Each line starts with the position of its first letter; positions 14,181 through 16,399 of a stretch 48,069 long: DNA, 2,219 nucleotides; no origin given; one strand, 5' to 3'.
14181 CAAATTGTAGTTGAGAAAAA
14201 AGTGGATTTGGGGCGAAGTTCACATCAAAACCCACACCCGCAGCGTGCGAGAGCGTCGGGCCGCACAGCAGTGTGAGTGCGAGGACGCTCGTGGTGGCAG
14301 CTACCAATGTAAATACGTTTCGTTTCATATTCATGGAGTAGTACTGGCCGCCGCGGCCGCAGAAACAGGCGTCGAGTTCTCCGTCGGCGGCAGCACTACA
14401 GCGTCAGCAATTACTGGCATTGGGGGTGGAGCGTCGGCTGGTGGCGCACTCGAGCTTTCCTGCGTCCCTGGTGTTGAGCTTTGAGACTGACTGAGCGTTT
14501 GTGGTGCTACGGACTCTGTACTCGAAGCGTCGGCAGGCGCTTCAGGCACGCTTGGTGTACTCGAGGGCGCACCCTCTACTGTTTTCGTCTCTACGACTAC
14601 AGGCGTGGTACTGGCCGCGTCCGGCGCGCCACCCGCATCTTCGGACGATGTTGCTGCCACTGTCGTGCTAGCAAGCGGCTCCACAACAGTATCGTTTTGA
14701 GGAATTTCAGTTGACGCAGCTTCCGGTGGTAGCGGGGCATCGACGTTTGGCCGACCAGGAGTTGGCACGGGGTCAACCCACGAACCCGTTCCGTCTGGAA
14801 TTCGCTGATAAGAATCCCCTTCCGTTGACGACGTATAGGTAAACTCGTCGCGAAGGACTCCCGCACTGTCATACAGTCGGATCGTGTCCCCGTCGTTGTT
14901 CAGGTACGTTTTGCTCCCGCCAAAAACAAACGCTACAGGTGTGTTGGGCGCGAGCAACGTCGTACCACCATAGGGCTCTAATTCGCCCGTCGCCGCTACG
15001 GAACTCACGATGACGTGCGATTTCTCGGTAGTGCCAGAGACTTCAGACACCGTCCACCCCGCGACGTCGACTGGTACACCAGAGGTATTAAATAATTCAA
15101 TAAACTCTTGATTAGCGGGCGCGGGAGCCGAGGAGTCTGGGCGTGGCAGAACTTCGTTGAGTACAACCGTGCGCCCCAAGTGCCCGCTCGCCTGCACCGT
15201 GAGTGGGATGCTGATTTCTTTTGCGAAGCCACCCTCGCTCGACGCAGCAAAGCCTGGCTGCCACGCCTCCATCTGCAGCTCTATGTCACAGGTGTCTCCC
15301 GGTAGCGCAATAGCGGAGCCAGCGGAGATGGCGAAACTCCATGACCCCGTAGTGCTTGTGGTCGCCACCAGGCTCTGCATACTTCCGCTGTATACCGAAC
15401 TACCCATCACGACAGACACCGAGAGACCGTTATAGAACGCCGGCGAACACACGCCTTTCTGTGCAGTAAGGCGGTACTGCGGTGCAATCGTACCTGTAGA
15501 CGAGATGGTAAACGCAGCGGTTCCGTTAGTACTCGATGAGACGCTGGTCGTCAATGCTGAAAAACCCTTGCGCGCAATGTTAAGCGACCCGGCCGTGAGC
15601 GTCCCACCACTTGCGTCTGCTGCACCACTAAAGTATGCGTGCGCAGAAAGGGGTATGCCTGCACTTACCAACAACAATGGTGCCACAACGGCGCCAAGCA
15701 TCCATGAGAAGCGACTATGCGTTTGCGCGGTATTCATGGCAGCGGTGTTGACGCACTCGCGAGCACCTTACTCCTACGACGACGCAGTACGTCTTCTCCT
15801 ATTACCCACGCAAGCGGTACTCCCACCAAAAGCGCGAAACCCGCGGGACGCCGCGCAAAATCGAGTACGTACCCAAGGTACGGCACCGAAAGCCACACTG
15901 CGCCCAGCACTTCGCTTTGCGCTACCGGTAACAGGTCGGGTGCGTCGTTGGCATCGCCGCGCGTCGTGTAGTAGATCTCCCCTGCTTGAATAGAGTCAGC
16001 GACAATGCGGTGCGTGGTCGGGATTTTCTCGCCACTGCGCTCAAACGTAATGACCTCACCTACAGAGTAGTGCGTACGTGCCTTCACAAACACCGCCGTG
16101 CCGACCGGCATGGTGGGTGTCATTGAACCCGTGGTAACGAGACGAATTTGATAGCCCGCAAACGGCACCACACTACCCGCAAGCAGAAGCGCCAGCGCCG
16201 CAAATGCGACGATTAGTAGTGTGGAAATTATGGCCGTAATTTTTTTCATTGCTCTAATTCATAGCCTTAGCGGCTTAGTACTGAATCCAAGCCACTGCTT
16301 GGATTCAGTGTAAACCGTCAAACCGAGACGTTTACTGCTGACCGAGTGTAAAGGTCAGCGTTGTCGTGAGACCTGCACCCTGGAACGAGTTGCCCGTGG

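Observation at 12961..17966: SipW-type signal peptidase operon with three decorated TasA/camelysin-fold paralogues: candidate surface-fibre system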

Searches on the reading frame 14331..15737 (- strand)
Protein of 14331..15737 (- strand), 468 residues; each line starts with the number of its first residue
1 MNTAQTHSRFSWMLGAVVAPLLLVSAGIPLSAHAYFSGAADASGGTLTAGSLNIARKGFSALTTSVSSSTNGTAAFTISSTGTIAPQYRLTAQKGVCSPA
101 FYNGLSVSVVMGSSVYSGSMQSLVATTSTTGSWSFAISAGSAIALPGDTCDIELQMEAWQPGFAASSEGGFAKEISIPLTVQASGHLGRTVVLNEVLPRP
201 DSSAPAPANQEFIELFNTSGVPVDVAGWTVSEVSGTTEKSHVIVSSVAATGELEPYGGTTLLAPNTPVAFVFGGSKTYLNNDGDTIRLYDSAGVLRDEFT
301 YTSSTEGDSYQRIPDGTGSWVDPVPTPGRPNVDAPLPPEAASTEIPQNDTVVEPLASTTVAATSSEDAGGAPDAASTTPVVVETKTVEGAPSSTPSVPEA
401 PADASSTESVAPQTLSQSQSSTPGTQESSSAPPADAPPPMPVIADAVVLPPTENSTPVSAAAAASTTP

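Call 3: search_protein_families(library=pfam, proteins=[window:14331-15737:-], max_evalue=1)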
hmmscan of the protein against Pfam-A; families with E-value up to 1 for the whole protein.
window:14331-15737:- (468 aa): 1 family
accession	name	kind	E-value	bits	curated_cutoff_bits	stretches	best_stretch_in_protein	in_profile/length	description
PF00932.25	LTD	-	2e-14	54.3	34.3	1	189-302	6-108/109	Lamin Tail Domain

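Call 4: search_protein_families(library=ncbifam, proteins=[window:14331-15737:-], max_evalue=1)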
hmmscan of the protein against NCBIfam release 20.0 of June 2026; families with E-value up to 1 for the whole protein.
window:14331-15737:- (468 aa): 0 families

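Call 13: search_solved_structures(query=window:14331-15737:-, max_evalue=10)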
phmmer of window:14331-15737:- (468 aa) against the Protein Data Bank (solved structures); distinct sequences matched with E-value up to 10: 0.

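Call 22: find_homologous_proteins(query=window:14331-15737:-, max_evalue=0.001)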
Query window:14331-15737:- (468 aa): 31 proteins with E <= 0.001 among 8000 candidates.
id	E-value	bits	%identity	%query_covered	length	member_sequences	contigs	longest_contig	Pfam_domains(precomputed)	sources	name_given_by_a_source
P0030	2.1e-290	981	100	100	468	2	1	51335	PF00932.26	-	-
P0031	1.3e-98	349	43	96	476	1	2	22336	PF00932.26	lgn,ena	-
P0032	2.0e-97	345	44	87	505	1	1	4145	PF00932.26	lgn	-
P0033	1.1e-62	231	44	71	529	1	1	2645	PF00932.26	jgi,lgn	jgi:hypothetical protein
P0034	4.6e-47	179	32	85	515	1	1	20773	PF00932.26,PF12389.14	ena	-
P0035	2.3e-46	177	34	75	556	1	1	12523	PF00932.26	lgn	-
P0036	2.5e-46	177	35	71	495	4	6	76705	PF00932.26,PF12389.14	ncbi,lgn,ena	-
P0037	7.0e-42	162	32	64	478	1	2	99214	PF00932.26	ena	-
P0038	5.0e-40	156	34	64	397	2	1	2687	PF00932.26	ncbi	-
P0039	2.5e-39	154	35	71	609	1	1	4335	PF00932.26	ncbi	-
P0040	1.9e-36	144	36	54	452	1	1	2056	PF00932.26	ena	-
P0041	2.6e-32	131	33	71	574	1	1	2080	PF00932.26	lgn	-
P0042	5.8e-30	123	36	67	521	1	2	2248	PF00932.26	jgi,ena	-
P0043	1.0e-29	122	34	71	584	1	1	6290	PF00932.26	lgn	-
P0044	1.0e-29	122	29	91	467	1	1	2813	PF00932.26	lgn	-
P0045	2.7e-26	111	33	71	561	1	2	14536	PF00932.26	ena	-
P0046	1.1e-21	95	34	38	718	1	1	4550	PF00932.26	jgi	jgi:hypothetical protein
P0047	3.1e-20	91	28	64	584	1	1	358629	PF00932.26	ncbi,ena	-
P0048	2.9e-18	84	44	29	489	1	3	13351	PF00932.26,PF25788.3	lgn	-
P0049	2.5e-14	71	34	53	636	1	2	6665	PF00932.26,PF10502.15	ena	-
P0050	1.9e-13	68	35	29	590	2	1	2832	PF00932.26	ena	-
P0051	2.8e-12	65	35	30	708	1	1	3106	PF00932.26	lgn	-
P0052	7.6e-11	60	33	30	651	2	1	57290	PF00932.26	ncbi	-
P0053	2.2e-9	55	37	30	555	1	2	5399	PF00932.26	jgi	jgi:hypothetical protein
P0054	4.7e-9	54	29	31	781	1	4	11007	PF00932.26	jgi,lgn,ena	-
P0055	5.5e-9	54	29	31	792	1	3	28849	PF00932.26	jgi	jgi:hypothetical protein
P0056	8.4e-9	53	28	71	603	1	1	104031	PF00932.26,PF10502.15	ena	-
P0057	3.0e-8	51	34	34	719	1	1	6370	PF00932.26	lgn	-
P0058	5.0e-8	51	24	63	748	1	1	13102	PF00932.26,PF13385.14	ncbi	-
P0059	7.3e-7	47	29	32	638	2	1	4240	PF00932.26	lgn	-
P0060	8.9e-4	37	31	30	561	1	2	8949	PF00932.26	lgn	-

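Call 42: search_solved_structures(query=A2, max_evalue=10, show_alignments=2)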
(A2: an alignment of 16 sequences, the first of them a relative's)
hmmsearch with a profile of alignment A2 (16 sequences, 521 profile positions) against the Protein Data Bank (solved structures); distinct sequences matched with E-value up to 10: 2.
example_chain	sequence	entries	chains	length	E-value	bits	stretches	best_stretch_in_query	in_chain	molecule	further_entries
9do2_H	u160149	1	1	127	0.13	14.5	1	64-122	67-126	Fab-1664 heavy chain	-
8y6v_B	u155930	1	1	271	0.37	12.9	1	357-492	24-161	gp35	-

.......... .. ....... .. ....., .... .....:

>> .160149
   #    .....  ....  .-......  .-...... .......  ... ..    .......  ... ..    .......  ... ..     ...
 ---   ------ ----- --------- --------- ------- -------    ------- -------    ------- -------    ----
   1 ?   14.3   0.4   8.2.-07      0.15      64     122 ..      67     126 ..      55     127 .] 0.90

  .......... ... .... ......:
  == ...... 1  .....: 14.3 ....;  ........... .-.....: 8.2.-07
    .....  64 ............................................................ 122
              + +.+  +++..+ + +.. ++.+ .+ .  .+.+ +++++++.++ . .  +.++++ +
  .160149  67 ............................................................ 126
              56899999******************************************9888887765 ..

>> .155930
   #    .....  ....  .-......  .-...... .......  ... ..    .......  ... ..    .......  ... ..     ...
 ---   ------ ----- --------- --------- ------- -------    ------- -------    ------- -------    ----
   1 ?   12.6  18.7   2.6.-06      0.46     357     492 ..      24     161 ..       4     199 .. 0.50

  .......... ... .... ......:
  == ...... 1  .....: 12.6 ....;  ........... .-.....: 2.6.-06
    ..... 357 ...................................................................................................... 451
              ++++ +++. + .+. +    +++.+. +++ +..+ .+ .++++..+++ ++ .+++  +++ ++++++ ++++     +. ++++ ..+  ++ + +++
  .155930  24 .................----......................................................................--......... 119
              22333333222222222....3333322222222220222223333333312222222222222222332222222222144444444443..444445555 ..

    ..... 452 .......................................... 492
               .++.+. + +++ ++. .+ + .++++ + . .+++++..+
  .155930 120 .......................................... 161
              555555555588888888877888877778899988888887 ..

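Call 44: search_protein_families(library=pfam, alignment_id=A2, max_evalue=0.1)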
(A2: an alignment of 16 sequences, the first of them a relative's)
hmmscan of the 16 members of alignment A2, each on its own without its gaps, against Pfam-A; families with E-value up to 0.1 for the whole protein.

A. member 1, P0030 (468 aa): 1 family
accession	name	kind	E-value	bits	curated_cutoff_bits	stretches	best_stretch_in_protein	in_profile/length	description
PF00932.25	LTD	-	2e-14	54.3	34.3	1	189-302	6-108/109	Lamin Tail Domain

B. families by the number of members that match (of 16 scanned): 6 families
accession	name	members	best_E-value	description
PF00932.25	LTD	16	1.9e-19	Lamin Tail Domain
PF12389.13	Peptidase_M73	4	1.8e-07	Camelysin metallo-endopeptidase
PF23958.1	DUF7287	1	0.00073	Family of unknown function (DUF7287)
PF04303.18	PrpF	1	0.0024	PrpF protein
PF22157.2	SupH-like_C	1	0.01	Sucrose hydrolase-like, C-terminal domain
PF00553.25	CBM_2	1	0.019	Cellulose binding domain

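Call 45: search_protein_families(library=pfam, proteins=[P0034, P0036, P0038], max_evalue=0.1)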
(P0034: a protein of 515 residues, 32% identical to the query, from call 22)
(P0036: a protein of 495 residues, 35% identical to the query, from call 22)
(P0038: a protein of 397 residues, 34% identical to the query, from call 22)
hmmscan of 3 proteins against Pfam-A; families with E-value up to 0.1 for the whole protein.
P0034 (515 aa): 3 families
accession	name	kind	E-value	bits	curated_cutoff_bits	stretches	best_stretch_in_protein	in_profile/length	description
PF00932.25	LTD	-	7.7e-16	58.9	34.3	1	197-310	6-108/109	Lamin Tail Domain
PF12389.13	Peptidase_M73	-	1.8e-07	31.6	22.5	1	22-102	12-85/196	Camelysin metallo-endopeptidase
PF04303.18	PrpF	-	0.0024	17.3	27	1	43-98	142-196/371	PrpF protein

P0036 (495 aa): 2 families
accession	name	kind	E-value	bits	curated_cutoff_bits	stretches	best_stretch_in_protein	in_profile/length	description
PF00932.25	LTD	-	1.3e-15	58.1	34.3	1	196-308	7-108/109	Lamin Tail Domain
PF12389.13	Peptidase_M73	-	5.3e-06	26.8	22.5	1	37-95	23-80/196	Camelysin metallo-endopeptidase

P0038 (397 aa): 3 families
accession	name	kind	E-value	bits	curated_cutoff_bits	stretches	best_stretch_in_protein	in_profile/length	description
PF00932.25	LTD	-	2e-15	57.5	34.3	1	202-314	6-108/109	Lamin Tail Domain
PF12389.13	Peptidase_M73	-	6.5e-05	23.3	22.5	1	46-101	22-75/196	Camelysin metallo-endopeptidase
PF00553.25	CBM_2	-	0.019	15.7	24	0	226-279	19-74/101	Cellulose binding domain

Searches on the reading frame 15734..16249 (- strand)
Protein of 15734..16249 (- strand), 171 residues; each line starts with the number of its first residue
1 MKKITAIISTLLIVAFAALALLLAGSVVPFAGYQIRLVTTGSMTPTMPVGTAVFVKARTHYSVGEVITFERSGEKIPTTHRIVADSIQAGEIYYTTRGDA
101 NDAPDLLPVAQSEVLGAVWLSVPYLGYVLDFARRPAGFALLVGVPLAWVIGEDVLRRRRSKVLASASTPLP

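Call 3: search_protein_families(library=pfam, proteins=[window:15734-16249:-], max_evalue=1)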
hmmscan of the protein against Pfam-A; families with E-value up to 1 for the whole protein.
window:15734-16249:- (171 aa): 2 families
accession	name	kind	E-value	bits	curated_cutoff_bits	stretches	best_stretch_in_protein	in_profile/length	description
PF10502.14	Peptidase_S26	-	0.00053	20.4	22.9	1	15-84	8-79/168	Signal peptidase, peptidase S26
PF00717.28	Peptidase_S24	-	0.037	14.2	23.3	1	38-76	40-76/116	Peptidase S24-like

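Call 4: search_protein_families(library=ncbifam, proteins=[window:15734-16249:-], max_evalue=1)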
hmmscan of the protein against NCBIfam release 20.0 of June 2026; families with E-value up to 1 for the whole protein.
window:15734-16249:- (171 aa): 4 families
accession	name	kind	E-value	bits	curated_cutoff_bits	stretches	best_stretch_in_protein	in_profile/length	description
NF046067.1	SigPepSipWBacil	equivalog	3.2e-26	92.1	190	1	6-146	10-154/189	signal peptidase I SipW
TIGR02228.1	sigpep_I_arch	equivalog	4.3e-26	91.7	51.85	1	3-150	2-151/158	signal peptidase I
TIGR02227.1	sigpep_I_bact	equivalog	0.0017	18.2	47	1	19-84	6-76/162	signal peptidase I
NF040942.2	hypo_ExtJ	equivalog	0.0032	17.8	52.5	1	1-59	1-62/77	selenite/tellurite reduction operon protein ExtJ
